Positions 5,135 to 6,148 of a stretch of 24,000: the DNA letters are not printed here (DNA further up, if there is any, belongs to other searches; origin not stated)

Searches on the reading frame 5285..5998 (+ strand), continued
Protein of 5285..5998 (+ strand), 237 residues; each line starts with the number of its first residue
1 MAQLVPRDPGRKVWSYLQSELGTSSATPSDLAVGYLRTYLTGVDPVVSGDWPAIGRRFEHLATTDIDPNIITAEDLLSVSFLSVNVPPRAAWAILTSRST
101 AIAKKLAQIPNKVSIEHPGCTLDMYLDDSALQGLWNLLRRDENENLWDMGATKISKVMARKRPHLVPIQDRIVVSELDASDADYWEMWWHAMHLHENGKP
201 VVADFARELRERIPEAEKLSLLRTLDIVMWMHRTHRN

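Call 66: search_protein_families(library=pfam, alignment_id=A3, max_evalue=0.00001)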
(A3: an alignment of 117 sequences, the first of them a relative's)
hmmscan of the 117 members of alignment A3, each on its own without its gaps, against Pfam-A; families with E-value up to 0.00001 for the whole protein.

A. member 1, L001:1087-1548:+ (154 aa): 0 families

B. families by the number of members that match (of 117 scanned): 114 families (the first 25 are shown)
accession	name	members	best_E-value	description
PF08000.17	bPH_1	4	4.2e-44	Bacterial PH domain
PF00885.24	DMRL_synthase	4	1.2e-35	6,7-dimethyl-8-ribityllumazine synthase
PF00271.37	Helicase_C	4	1e-15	Helicase conserved C-terminal domain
PF13245.12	AAA_19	4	3.3e-13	AAA domain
PF13538.12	UvrD_C_2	4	6.9e-10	UvrD-like helicase C-terminal domain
PF14470.12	bPH_3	4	3.5e-07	Bacterial PH domain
PF02867.20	Ribonuc_red_lgC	3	8.9e-150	Ribonucleotide reductase, barrel domain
PF00248.27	Aldo_ket_red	3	4.2e-81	Aldo/keto reductase family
PF01593.30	Amino_oxidase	3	4.5e-60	Flavin containing amine oxidoreductase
PF00580.27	UvrD-helicase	3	1.1e-39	UvrD/REP helicase N-terminal domain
PF00892.27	EamA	3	2.4e-34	EamA-like transporter family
PF08471.15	Ribonuc_red_2_N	3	4.2e-19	Class II vitamin B12-dependent ribonucleotide reductase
PF13450.12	NAD_binding_8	3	1.1e-17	NAD(P)-binding Rossmann-like domain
PF12637.14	TSCPD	3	1.4e-12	TSCPD domain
PF01266.30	DAO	3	1.7e-10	FAD dependent oxidoreductase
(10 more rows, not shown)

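Call 67: search_protein_families(library=padloc, alignment_id=A3, max_evalue=0.00001)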
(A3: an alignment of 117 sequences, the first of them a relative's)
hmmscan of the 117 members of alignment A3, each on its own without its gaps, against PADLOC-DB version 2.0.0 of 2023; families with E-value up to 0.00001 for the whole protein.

A. member 1, L001:1087-1548:+ (154 aa): 0 families

B. families by the number of members that match (of 117 scanned): 147 families (the first 25 are shown)
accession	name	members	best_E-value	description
PDLC04916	PDC-S11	5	1.5e-13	-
PDLC03830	ZacC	4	1.9e-300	-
PDLC04556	PDC-M27C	4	1.7e-39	-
PDLC04554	PDC-M27C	4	2.4e-36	-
PDLC02621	DrmD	4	1.5e-25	DrmD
PDLC04555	PDC-M27C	4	1.1e-17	-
PDLC02572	DrmA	4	2.2e-17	DrmA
PDLC02843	DpdE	4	2.7e-15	DpdE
PDLC02633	DrmD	4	9.8e-10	DrmD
PDLC01086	C3a186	3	5.9e-35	"C-3?,4? desaturase"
PDLC01087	C3a187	3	1.6e-30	NERD+UvrD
PDLC00117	GajB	3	2.2e-29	UrvD helicase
PDLC00132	GajB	3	1.9e-28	UrvD helicase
PDLC00123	GajB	3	8.3e-23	UrvD helicase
PDLC02623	DrmD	3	1.4e-22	DrmD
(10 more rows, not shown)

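Call 68: search_dna_similar(query=window:5285-5995:+, collection=plasmids, mode=protein, max_rows=25)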
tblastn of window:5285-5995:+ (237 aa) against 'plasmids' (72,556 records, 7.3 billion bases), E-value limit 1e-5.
Records with a match: 14; places in all: 16; records where one place covers at least 80% of the query: 10.
Best place of each record, by identity: <60% 14.
By first word of the organism name: Rhodococcus 8; Streptomyces 3; Mycobacterium 1; Cryobacterium 1; Gordonia 1.
By predicted mobility (MOB-suite, as given by PLSDB): non-mobilizable 11; mobilizable 3.
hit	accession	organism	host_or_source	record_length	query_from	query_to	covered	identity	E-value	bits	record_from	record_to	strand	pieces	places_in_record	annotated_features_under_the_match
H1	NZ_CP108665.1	Streptomyces globisporus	-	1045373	10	236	96%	32.8%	1e-12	74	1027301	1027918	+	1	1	record has no annotation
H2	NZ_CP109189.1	Streptomyces sp. NBC_01708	-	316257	21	235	91%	32.7%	2e-11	71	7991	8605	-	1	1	DUF6308 family protein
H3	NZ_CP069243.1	Rhodococcus sp. USK13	cell culture,Sand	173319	21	237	92%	32.3%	2e-12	73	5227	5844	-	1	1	DUF6308 family protein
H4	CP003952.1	Rhodococcus opacus PD630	-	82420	9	236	96%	30.1%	8e-11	69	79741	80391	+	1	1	hypothetical protein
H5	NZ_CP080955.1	Rhodococcus opacus PD630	cell culture,environmental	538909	9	236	96%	30.1%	8e-11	69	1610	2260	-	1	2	DUF6308 family protein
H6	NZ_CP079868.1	Mycobacterium sp. SMC-8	Homo sapiens,sputum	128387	29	231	86%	33.5%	2e-16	85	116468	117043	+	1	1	DUF6308 family protein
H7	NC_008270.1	Rhodococcus jostii RHA1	-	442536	17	237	93%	30.7%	3e-11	70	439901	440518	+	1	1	DUF6308 family protein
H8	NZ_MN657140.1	Cryobacterium sp.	-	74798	26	232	87%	31.3%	1e-9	65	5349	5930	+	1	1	DUF6308 family protein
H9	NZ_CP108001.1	Streptomyces sp. NBC_00342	-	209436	19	231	90%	29.7%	3e-8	61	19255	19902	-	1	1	DUF6308 family protein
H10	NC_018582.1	Gordonia sp. KTR9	-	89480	32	232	85%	28.7%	5e-7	57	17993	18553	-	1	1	DUF6308 family protein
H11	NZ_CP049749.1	Rhodococcus fascians A21d2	Oenothera speciosa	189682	63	232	72%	32.4%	9e-12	71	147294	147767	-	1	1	DUF6308 family protein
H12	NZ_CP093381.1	Rhodococcus opacus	cell culture,forest soil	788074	58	237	76%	30.0%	9e-10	66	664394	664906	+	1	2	DUF6308 family protein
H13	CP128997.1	Rhodococcus opacus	sludge,sludge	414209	71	236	70%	32.4%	2e-9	64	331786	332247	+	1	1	none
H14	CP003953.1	Rhodococcus opacus PD630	-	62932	71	237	70%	30.0%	7e-6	54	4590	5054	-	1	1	hypothetical protein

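Call 69: search_dna_similar(query=window:5285-5995:+, collection=phages, mode=protein, max_rows=15)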
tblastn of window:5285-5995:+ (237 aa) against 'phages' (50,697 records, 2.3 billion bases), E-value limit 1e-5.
No match.

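Call 71: get_annotated_region(hit=H7, flank=8000)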
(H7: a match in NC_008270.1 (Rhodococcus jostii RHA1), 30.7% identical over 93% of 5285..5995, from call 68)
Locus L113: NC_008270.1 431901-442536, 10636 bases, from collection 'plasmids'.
description: Rhodococcus jostii RHA1 plasmid pRHL2, complete sequence
organism: Rhodococcus jostii RHA1 (NCBI taxid 101510)
taxonomy: Bacteria; Actinomycetota; Actinomycetes; Mycobacteriales; Nocardiaceae; Rhodococcus; Rhodococcus jostii; Rhodococcus jostii RHA1
host: -; source: -; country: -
typing (MOB-suite, as given by PLSDB): mobilizable; relaxase MOBP
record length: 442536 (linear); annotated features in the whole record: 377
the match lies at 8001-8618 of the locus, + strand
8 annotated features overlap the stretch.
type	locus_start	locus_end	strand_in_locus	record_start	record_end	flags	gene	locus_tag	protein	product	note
CDS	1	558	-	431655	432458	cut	-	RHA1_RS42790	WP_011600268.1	phosphoadenosine phosphosulfate reductase family protein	-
CDS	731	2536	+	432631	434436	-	-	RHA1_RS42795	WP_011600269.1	hypothetical protein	-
CDS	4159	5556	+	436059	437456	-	-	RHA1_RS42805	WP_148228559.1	hypothetical protein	-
CDS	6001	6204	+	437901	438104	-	-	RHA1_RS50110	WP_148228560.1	hypothetical protein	-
CDS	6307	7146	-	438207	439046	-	-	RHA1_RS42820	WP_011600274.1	hypothetical protein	-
CDS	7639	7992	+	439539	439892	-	-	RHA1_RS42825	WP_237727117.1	hypothetical protein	-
CDS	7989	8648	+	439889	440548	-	-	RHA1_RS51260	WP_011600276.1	DUF6308 family protein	-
CDS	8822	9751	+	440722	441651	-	-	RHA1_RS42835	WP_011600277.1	hypothetical protein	-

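Call 72: get_annotated_region(hit=H5, flank=8000)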
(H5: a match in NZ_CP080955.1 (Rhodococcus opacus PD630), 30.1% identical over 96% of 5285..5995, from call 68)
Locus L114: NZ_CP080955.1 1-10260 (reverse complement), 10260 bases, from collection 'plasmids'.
description: Rhodococcus opacus PD630 plasmid pRoPD630_1
organism: Rhodococcus opacus PD630 (NCBI taxid 543736)
taxonomy: Bacteria; Actinomycetota; Actinomycetes; Mycobacteriales; Nocardiaceae; Rhodococcus; Rhodococcus opacus; Rhodococcus opacus PD630
host: -; source: cell culture,environmental; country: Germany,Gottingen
typing (MOB-suite, as given by PLSDB): non-mobilizable; replicon rep_cluster_313,rep_cluster_906
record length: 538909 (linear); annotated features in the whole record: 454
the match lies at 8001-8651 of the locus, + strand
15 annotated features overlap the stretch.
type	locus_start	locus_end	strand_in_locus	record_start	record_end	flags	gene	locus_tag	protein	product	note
CDS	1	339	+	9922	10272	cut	-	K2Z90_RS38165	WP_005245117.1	hypothetical protein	-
CDS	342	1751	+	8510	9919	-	-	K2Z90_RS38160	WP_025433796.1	hypothetical protein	-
CDS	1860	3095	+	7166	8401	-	-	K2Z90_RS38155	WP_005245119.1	hypothetical protein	-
CDS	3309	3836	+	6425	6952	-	-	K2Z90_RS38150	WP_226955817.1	hypothetical protein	-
CDS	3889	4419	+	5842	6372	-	-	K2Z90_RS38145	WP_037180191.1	hypothetical protein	-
CDS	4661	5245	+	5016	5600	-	-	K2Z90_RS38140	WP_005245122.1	hypothetical protein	-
CDS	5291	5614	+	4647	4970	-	-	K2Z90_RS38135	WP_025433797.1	hypothetical protein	-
CDS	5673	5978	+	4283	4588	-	-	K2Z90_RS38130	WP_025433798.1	hypothetical protein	-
CDS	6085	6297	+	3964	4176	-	-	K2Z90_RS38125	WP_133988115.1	hypothetical protein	-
CDS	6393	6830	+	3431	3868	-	-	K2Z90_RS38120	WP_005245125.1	helix-turn-helix domain-containing protein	-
CDS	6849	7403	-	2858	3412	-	-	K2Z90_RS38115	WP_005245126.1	hypothetical protein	-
CDS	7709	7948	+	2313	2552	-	-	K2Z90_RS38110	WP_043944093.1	hypothetical protein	-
CDS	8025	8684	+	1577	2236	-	-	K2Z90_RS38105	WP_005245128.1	DUF6308 family protein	-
CDS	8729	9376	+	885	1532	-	phoU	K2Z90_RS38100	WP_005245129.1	phosphate signaling complex protein PhoU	GO:0051049 - regulation of transport [Evidence IEA]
CDS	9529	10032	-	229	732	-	-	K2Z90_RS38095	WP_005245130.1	Clp protease N-terminal domain-containing protein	-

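Call 73: get_annotated_region(hit=H2, flank=8000)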
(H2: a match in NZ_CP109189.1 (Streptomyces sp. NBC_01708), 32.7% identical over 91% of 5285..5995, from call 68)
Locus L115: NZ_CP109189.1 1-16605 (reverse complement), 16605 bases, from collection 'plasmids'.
description: Streptomyces sp. NBC_01708 plasmid unnamed1, complete sequence
organism: Streptomyces sp. NBC_01708 (NCBI taxid 2975915)
taxonomy: Bacteria; Actinomycetota; Actinomycetes; Kitasatosporales; Streptomycetaceae; Streptomyces; Streptomyces sp. NBC 01708
host: -; source: -; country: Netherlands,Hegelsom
typing (MOB-suite, as given by PLSDB): non-mobilizable; replicon rep_cluster_1982
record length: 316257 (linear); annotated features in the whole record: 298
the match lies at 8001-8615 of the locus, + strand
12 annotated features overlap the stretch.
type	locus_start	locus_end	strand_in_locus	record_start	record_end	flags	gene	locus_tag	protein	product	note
CDS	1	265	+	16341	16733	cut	-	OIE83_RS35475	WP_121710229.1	carboxymuconolactone decarboxylase family protein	-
CDS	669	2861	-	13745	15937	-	-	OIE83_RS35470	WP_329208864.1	Helicase associated domain protein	-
CDS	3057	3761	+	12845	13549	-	-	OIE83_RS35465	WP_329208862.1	hypothetical protein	-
CDS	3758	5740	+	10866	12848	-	-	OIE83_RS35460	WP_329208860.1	hypothetical protein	-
CDS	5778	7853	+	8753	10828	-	-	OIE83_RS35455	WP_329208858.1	hypothetical protein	-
CDS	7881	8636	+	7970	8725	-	-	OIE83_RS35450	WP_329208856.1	DUF6308 family protein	-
CDS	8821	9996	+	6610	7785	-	-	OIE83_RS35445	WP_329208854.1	tyrosine-type recombinase/integrase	GO:0015074 - DNA integration [Evidence IEA]; GO:0006310 - DNA recombination [Evidence IEA]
CDS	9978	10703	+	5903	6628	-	-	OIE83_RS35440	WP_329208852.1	hypothetical protein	-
CDS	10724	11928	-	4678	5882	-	-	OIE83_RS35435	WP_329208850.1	IS3 family transposase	-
CDS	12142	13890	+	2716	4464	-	-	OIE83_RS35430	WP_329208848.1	site-specific integrase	GO:0015074 - DNA integration [Evidence IEA]; GO:0006310 - DNA recombination [Evidence IEA]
CDS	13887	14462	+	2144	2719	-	-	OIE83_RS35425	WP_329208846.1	DUF6262 family protein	-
CDS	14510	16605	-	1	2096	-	-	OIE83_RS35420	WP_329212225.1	Helicase associated domain protein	-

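Call 86: get_annotated_region(hit=H6, flank=7000)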
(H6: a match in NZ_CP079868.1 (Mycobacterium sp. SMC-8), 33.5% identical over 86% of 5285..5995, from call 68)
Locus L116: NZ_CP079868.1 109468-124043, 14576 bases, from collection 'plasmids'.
description: Mycobacterium sp. SMC-8 plasmid pSMC-8_3, complete sequence
organism: Mycobacterium sp. SMC-8 (NCBI taxid 2857060)
taxonomy: Bacteria; Actinomycetota; Actinomycetes; Mycobacteriales; Mycobacteriaceae; Mycobacterium; Mycobacterium sp. SMC-8
host: -; source: Homo sapiens,sputum; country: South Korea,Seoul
typing (MOB-suite, as given by PLSDB): non-mobilizable
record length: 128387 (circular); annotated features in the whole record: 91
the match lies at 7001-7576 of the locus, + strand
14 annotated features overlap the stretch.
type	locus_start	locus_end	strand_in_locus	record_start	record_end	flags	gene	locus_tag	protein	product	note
CDS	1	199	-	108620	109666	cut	-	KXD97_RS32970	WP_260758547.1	hypothetical protein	-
CDS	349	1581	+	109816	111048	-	-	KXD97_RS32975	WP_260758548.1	hypothetical protein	-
CDS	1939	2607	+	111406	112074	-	-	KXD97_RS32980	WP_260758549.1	uracil-DNA glycosylase family protein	-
CDS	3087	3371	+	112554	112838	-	-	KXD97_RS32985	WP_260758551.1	hypothetical protein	-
CDS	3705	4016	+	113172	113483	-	-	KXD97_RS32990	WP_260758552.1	hypothetical protein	-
CDS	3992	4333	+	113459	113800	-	-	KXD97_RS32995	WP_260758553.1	hypothetical protein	-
CDS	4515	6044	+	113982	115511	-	istA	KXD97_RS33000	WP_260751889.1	IS21 family transposase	-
CDS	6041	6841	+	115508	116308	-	istB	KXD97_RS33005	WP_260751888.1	IS21-like element helper ATPase IstB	-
CDS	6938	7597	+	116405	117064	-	-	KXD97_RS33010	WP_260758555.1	DUF6308 family protein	-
CDS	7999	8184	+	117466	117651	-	-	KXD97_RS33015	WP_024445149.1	hypothetical protein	-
CDS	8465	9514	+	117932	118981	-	-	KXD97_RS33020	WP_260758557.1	hypothetical protein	-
CDS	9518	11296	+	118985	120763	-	-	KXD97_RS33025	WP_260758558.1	hypothetical protein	-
CDS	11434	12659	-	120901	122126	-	-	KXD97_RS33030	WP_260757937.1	IS3 family transposase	-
CDS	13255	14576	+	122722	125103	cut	-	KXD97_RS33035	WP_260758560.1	hypothetical protein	-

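Call 87: get_annotated_region(hit=H8, flank=6000)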
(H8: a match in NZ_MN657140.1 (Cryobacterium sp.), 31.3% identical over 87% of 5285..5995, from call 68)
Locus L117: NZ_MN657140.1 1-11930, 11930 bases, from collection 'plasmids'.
description: Cryobacterium sp. strain ANT_H26B plasmid pA26BH1, complete sequence
organism: Cryobacterium sp. (NCBI taxid 1926290)
taxonomy: Bacteria; Actinomycetota; Actinomycetes; Micrococcales; Microbacteriaceae; Cryobacterium; Cryobacterium sp.
host: -; source: -; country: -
typing (MOB-suite, as given by PLSDB): non-mobilizable
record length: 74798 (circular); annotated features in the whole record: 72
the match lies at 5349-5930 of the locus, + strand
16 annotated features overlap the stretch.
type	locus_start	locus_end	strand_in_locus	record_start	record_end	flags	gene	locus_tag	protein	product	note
CDS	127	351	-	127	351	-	-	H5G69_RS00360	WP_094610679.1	transcriptional regulator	-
CDS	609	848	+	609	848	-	-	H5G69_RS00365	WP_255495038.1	hypothetical protein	-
CDS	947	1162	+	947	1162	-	-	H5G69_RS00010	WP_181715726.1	hypothetical protein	-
CDS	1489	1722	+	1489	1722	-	-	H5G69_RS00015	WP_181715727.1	glutaredoxin family protein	-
CDS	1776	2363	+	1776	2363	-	-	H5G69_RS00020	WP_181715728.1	DnaB-like helicase N-terminal domain-containing protein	GO:0006260 - DNA replication [Evidence IEA]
CDS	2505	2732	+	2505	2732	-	-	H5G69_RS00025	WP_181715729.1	hypothetical protein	-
CDS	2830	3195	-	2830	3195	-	-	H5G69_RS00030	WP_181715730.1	hypothetical protein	-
CDS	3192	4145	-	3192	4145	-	-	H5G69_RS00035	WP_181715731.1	hypothetical protein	-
CDS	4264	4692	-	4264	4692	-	-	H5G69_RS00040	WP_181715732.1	hypothetical protein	-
CDS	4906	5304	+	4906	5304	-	-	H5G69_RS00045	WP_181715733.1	hypothetical protein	-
CDS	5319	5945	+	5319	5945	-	-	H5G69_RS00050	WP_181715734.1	DUF6308 family protein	-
CDS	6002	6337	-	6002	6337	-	-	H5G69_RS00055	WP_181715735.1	hypothetical protein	-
CDS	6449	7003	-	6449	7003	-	-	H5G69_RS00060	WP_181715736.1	hypothetical protein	-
CDS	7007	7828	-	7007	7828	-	-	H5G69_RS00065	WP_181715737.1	hypothetical protein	-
CDS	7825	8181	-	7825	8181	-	-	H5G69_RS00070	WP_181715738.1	hypothetical protein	-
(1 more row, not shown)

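Call 88: get_annotated_region(hit=H3, flank=6000)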
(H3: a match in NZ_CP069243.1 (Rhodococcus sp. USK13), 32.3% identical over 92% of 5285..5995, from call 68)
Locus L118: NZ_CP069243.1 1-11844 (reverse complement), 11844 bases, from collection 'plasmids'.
description: Rhodococcus sp. USK13 plasmid pUSK13_2, complete sequence
organism: Rhodococcus sp. USK13 (NCBI taxid 2806442)
taxonomy: Bacteria; Actinomycetota; Actinomycetes; Mycobacteriales; Nocardiaceae; Rhodococcus; Rhodococcus sp. USK13
host: -; source: cell culture,Sand; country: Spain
typing (MOB-suite, as given by PLSDB): non-mobilizable
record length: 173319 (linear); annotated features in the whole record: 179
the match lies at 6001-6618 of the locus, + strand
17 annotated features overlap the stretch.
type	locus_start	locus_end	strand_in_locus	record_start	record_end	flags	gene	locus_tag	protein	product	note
CDS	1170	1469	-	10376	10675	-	-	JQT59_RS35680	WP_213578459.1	transcriptional regulator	-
CDS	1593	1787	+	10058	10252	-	-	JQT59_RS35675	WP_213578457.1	hypothetical protein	-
CDS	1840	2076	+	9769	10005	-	-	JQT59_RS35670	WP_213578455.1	hypothetical protein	-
CDS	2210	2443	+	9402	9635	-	-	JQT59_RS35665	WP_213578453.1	hypothetical protein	-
CDS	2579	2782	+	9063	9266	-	-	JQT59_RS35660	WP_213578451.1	hypothetical protein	-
CDS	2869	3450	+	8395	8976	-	-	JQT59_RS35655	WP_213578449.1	helix-turn-helix domain-containing protein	-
CDS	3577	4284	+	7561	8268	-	-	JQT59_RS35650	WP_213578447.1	hypothetical protein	-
CDS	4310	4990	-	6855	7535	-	-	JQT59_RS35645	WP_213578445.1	class I SAM-dependent methyltransferase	-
CDS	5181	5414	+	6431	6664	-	-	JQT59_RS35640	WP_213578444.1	hypothetical protein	-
CDS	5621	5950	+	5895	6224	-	-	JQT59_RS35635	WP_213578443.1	hypothetical protein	-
CDS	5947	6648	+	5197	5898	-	-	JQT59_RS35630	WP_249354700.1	DUF6308 family protein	-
CDS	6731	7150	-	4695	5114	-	-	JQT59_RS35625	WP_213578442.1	hypothetical protein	-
CDS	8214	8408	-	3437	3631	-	-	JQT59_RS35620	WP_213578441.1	hypothetical protein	-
CDS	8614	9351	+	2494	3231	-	-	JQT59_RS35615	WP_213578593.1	YfbU family protein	-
CDS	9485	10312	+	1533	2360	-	-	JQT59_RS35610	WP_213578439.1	hypothetical protein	-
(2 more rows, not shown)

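Call 92: search_protein_families(library=padloc, proteins=[L025:10621-11697:+, L081:8798-9769:+, L081:10944-11762:+], max_evalue=0.001)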
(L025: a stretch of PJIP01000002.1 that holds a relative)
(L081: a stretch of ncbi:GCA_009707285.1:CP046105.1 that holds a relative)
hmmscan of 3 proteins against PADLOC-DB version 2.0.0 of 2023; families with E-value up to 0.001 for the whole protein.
L025:10621-11697:+ (358 aa): 2 families
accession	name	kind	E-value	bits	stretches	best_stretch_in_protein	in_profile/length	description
PDLC04916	PDC-S11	-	1.6e-13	48.4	1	19-212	20-206/358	-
PDLC04915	PDC-S11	-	0.00022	18.6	1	24-178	27-182/379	-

L081:8798-9769:+ (323 aa): 0 families

L081:10944-11762:+ (272 aa): 0 families
